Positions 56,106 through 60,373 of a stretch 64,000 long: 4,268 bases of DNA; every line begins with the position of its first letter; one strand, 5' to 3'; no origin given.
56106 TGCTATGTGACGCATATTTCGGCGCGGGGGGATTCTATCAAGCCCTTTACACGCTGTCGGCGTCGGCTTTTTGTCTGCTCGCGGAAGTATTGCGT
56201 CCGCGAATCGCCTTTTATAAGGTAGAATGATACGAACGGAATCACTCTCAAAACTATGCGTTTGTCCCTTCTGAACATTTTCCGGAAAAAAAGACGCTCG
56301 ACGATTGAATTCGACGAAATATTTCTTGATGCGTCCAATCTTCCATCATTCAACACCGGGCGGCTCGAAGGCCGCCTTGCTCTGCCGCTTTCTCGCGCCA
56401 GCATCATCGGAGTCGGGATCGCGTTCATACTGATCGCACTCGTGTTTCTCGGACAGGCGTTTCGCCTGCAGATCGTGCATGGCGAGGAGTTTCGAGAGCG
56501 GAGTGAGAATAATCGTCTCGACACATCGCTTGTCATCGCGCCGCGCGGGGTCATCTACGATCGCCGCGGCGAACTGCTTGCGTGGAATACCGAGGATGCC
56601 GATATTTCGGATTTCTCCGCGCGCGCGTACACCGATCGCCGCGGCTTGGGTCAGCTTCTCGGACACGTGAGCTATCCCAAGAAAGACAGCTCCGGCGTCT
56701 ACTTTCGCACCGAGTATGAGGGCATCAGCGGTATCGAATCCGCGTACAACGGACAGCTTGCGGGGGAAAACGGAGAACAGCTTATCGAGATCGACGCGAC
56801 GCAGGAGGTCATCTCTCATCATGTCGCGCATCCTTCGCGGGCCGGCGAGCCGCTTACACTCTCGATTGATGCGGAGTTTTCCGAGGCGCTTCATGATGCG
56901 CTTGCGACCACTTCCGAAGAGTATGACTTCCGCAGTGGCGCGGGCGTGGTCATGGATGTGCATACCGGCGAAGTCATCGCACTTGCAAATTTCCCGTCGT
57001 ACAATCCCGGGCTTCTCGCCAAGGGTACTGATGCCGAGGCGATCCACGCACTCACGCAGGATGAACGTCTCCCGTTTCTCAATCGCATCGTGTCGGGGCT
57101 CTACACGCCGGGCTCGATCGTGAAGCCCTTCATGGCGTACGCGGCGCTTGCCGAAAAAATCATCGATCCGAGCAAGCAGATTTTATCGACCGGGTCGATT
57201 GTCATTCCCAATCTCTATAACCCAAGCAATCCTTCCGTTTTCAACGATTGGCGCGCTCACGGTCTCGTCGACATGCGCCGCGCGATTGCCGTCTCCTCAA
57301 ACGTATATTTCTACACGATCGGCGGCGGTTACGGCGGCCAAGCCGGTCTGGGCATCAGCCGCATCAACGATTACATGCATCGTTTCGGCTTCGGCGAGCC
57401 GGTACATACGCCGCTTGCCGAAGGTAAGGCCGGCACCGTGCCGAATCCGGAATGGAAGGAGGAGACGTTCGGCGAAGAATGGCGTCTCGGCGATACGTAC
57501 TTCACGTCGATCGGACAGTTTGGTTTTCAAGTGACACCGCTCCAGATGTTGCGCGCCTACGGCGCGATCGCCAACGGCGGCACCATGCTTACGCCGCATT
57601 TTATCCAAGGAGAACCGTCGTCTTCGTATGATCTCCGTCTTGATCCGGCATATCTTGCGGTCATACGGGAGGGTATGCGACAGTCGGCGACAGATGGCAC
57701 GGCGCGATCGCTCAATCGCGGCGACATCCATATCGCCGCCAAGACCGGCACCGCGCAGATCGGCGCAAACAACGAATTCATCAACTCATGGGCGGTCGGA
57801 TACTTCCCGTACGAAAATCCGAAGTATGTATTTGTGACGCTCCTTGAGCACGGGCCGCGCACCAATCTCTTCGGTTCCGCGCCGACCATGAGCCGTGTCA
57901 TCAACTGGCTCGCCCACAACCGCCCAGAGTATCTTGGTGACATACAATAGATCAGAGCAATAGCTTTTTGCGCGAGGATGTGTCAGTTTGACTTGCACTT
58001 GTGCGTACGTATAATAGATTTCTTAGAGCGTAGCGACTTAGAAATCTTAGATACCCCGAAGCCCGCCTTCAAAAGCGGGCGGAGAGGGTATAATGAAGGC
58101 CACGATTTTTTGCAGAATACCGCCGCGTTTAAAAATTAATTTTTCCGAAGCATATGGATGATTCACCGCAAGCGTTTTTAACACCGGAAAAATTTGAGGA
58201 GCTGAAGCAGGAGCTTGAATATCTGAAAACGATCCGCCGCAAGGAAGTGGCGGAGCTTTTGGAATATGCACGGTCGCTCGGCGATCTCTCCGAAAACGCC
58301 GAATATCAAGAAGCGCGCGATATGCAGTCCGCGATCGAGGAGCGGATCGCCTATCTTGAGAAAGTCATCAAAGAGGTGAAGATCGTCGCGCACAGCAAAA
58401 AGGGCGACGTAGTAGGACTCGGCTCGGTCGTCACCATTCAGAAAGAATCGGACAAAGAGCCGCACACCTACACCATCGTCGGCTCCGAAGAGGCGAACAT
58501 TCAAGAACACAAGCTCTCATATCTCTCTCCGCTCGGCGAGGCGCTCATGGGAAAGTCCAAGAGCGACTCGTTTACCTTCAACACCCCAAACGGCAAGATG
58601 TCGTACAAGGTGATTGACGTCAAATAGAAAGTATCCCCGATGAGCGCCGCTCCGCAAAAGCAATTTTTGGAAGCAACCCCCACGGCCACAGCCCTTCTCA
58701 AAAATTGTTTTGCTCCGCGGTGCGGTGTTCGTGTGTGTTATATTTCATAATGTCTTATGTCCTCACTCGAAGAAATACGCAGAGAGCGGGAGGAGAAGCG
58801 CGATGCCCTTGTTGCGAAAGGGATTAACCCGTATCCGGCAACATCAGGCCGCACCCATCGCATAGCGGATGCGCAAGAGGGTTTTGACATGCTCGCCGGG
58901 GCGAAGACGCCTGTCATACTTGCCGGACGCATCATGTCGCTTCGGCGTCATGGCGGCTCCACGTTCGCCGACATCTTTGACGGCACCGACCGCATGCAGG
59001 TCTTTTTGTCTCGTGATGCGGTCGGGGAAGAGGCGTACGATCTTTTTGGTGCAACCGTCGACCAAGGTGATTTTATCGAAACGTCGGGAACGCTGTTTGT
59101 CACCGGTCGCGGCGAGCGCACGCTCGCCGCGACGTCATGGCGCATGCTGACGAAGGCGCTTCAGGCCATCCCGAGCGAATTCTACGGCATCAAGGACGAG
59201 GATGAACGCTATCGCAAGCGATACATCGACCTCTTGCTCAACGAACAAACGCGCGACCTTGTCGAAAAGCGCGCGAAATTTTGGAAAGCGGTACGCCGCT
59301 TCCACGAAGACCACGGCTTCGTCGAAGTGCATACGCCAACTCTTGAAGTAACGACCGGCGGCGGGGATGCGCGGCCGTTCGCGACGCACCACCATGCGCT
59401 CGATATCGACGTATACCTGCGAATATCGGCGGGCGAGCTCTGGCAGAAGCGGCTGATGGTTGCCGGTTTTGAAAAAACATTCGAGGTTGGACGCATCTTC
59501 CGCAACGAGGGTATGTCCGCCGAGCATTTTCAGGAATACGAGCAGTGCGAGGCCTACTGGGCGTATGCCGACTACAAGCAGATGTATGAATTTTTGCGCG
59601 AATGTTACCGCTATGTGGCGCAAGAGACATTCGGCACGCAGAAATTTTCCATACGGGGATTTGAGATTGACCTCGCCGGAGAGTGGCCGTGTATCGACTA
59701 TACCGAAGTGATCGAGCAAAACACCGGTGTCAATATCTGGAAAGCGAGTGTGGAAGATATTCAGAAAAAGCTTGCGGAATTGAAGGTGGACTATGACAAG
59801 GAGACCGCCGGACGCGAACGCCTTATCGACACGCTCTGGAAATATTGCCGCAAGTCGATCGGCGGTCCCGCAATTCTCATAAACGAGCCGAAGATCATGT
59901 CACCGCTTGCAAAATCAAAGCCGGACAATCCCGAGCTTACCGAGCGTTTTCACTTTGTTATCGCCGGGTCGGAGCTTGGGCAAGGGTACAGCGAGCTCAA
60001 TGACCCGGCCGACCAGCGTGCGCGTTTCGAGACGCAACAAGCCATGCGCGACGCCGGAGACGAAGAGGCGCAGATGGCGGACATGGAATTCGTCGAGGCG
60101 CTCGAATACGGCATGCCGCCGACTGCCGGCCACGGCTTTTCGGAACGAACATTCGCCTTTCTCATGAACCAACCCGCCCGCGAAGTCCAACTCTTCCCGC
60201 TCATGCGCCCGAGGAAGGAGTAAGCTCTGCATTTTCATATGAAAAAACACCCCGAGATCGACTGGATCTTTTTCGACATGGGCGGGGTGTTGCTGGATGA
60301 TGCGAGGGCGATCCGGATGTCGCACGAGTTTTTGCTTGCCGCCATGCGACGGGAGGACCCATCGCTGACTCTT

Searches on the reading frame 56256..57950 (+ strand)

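Call 47: search_protein_families(library=pfam, proteins=[window:56256-57950:+], max_evalue=0.00001)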
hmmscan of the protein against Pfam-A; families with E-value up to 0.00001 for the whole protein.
window:56256-57950:+ (564 aa): 2 families
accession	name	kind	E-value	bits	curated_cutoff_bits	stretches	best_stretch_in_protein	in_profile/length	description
PF00905.27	Transpeptidase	-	2.4e-56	191.6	22.1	1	228-546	1-295/299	Penicillin binding protein transpeptidase domain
PF03717.20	PBP_dimer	-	1e-11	46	24.4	1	117-187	102-177/180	Penicillin-binding Protein dimerisation domain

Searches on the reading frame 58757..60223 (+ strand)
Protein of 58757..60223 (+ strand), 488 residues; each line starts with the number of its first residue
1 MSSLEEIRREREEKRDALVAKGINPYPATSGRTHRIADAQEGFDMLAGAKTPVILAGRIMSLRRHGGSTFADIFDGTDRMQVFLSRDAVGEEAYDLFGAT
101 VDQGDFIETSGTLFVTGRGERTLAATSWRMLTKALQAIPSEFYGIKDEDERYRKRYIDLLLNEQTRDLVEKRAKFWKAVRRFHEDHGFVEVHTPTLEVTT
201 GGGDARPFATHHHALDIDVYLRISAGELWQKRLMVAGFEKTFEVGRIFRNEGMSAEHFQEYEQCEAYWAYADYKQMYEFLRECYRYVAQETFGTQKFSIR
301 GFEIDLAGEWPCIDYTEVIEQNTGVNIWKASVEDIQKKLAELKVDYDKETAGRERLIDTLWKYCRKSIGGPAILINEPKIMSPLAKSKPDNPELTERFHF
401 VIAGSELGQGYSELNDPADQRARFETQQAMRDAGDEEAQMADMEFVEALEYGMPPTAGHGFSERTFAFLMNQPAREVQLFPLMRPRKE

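Call 47: search_protein_families(library=pfam, proteins=[window:58757-60223:+], max_evalue=0.00001)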
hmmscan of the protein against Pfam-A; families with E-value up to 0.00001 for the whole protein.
window:58757-60223:+ (488 aa): 2 families
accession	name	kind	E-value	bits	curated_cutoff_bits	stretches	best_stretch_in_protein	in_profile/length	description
PF00152.25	tRNA-synt_2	-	1.4e-64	218.5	25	1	147-483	1-307/308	tRNA synthetases class II (D, K and N)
PF01336.31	tRNA_anti-codon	-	3.3e-11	43.4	27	1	53-131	1-75/75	OB-fold nucleic acid binding domain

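Call 49: find_homologous_proteins(query=window:58757-60223:+, max_evalue=1e-50)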
Query window:58757-60223:+ (488 aa): 7998 proteins with E <= 1e-50 among 8000 candidates; the best 120 are listed.
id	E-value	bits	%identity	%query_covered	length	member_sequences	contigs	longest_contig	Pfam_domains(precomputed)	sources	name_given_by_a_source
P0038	0.0e+0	1121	100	100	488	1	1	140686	PF01336.32,PF00152.26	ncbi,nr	ncbi:lysine--tRNA ligase [Candidatus Kaiserbacteria bacterium]|nr:lysine--tRNA ligase [Candidatus Ka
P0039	2.3e-295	998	88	100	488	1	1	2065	PF01336.32,PF00152.26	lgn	-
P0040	1.2e-291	986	86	100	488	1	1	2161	PF01336.32,PF00152.26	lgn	-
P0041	7.9e-284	960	85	100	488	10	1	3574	PF01336.32,PF00152.26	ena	-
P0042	1.4e-281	953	84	100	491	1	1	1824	PF01336.32,PF00152.26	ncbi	-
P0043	2.4e-279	945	83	100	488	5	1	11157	PF01336.32,PF00152.26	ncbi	-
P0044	4.6e-262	888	77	100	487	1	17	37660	PF01336.32,PF00152.26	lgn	-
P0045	1.1e-245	834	75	100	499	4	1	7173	PF00152.26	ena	-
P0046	2.8e-237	806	72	100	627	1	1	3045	PF01336.32,PF00152.26,PF09391.16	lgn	-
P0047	5.9e-237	805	71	100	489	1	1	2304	PF01336.32,PF00152.26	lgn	-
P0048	1.9e-236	804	71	100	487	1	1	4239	PF01336.32,PF00152.26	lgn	-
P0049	5.1e-234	796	72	100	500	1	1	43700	PF01336.32,PF00152.26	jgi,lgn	-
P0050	1.3e-232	791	70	100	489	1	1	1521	PF01336.32,PF00152.26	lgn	-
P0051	1.4e-232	791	71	100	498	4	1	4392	PF01336.32,PF00152.26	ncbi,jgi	jgi:lysyl-tRNA synthetase class 2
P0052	3.1e-232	790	67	100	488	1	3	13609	PF01336.32,PF00152.26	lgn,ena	-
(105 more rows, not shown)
